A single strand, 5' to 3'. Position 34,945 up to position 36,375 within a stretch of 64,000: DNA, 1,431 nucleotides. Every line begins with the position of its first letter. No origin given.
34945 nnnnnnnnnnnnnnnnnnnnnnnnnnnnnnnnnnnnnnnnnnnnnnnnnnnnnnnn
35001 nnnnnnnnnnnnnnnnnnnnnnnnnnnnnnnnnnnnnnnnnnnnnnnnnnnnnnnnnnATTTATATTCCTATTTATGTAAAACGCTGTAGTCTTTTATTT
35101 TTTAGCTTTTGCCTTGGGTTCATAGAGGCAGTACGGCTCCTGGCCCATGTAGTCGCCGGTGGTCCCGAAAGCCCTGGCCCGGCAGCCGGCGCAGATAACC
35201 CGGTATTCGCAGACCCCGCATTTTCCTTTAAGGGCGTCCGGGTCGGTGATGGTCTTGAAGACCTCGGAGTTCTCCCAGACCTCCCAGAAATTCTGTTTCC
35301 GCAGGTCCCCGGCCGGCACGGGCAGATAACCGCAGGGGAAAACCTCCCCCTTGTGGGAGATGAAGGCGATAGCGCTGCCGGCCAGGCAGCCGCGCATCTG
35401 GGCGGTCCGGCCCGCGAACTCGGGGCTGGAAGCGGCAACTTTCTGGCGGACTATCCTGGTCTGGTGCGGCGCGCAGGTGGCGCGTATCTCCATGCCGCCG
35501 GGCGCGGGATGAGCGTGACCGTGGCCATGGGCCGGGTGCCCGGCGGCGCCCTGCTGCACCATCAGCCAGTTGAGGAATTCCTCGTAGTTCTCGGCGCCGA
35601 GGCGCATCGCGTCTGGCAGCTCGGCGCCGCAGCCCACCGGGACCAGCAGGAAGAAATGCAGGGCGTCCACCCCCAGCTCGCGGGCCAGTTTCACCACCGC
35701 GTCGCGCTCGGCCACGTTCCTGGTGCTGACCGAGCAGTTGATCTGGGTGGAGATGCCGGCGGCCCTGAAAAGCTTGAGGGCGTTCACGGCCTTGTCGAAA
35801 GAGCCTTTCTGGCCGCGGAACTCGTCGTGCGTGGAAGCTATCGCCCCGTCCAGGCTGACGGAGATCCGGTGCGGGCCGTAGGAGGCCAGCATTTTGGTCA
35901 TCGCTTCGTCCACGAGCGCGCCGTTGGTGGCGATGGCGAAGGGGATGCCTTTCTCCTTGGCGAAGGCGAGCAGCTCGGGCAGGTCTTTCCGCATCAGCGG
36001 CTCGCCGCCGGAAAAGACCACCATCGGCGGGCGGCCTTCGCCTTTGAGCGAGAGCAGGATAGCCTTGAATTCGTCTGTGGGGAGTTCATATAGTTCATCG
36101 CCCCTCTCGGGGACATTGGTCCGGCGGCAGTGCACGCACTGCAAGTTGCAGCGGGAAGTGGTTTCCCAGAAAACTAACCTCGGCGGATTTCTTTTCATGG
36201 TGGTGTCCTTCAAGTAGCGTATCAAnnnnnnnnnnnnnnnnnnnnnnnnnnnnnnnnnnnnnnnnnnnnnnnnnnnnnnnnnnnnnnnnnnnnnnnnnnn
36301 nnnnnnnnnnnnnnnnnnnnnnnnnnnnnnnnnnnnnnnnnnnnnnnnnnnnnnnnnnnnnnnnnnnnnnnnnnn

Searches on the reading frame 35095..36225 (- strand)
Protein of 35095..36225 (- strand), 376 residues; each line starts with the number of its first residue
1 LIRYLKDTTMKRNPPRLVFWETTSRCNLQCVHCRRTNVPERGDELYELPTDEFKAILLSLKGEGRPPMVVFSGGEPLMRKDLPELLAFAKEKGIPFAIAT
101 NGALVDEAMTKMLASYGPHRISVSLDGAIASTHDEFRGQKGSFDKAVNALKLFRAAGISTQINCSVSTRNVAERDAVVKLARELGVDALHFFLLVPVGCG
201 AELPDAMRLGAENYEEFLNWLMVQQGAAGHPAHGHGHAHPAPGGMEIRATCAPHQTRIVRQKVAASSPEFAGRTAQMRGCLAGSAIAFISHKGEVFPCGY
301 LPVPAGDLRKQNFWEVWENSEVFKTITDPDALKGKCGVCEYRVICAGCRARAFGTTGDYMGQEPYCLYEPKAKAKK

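Call 3: search_protein_families(library=ncbifam, proteins=[window:35095-36225:-], max_evalue=0.01)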
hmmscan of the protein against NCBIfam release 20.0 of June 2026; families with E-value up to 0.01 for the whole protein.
window:35095-36225:- (376 aa): 87 families (the best 25 are shown)
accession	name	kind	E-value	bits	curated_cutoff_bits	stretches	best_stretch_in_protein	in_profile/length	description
TIGR04545.1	rSAM_ahbD_hemeb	equivalog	4.1e-105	351.9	500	1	17-370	1-339/339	heme b synthase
TIGR04053.2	TIGR04053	equivalog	1.2e-87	294.6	395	1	13-370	5-366/366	TIGR04053 family radical SAM/SPASM domain-containing protein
TIGR04055.1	rSAM_NirJ2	equivalog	2.6e-77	260.5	500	1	17-369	1-325/326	putative heme d1 biosynthesis radical SAM protein NirJ2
TIGR04051.1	rSAM_NirJ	equivalog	4e-49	167.5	515.45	1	17-367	3-347/354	heme d1 biosynthesis radical SAM protein NirJ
TIGR04347.1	pseudo_SAM_Halo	equivalog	2e-47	162.3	525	2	15-205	38-223/390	TIGR04347 family pseudo-SAM/SPASM protein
TIGR04546.1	rSAM_ahbC_deAc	equivalog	2.5e-47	161.5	650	2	17-204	40-223/390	12,18-didecarboxysiroheme deacetylase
TIGR04303.1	GeoRSP_rSAM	equivalog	4.9e-45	154.5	400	2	15-219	4-202/325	GeoRSP system radical SAM/SPASM protein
TIGR04054.1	rSAM_NirJ1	equivalog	7.1e-45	153.3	650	2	16-204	36-220/387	putative heme d1 biosynthesis radical SAM protein NirJ1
TIGR03962.1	mycofact_rSAM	equivalog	1.7e-43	149.1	265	2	15-224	11-215/339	mycofactocin radical SAM maturase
NF050035.1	rSAM_WgK_link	exception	9.8e-39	133.4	650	2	14-200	7-190/367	radical SAM/SPASM peptide maturase WgkB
TIGR04133.1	rSAM_w_lipo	hypoth_equivalog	4.9e-37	127.7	425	2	3-221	11-228/350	TIGR04133 family radical SAM/SPASM protein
TIGR04251.1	SCM_rSAM_ScmF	equivalog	7.4e-34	117.7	400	1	16-204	4-192/353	SynChlorMet cassette radical SAM/SPASM protein ScmF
TIGR04340.1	rSAM_ACGX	hypoth_equivalog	3.6e-33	115.2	400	2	20-198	7-186/341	radical SAM/SPASM domain protein, ACGX system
TIGR02109.1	PQQ_syn_pqqE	equivalog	2.7e-32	112.1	381.35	2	13-189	4-177/358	pyrroloquinoline quinone biosynthesis protein PqqE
NF045574.1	sacti_mat_StsB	exception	9.8e-32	110.4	625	2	9-215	89-288/466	StsB family radical SAM/SPASM domain sactipeptide maturase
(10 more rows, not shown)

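Call 4: search_protein_families(library=pfam, proteins=[window:35095-36225:-], max_evalue=0.01)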
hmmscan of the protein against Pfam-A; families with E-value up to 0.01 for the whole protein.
window:35095-36225:- (376 aa): 4 families
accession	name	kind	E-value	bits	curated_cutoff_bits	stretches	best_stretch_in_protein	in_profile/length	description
PF04055.27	Radical_SAM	-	5.1e-25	89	29.5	1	21-163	2-147/166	Radical SAM superfamily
PF13186.11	SPASM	-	1.7e-07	31.8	21.5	1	280-339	1-66/67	Iron-sulfur cluster-binding domain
PF13353.11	Fer4_12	-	0.0032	18.2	22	1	17-111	8-100/137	4Fe-4S single cluster domain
PF00702.32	Hydrolase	-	0.0066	17.3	26.4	0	75-104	96-125/191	haloacid dehalogenase-like hydrolase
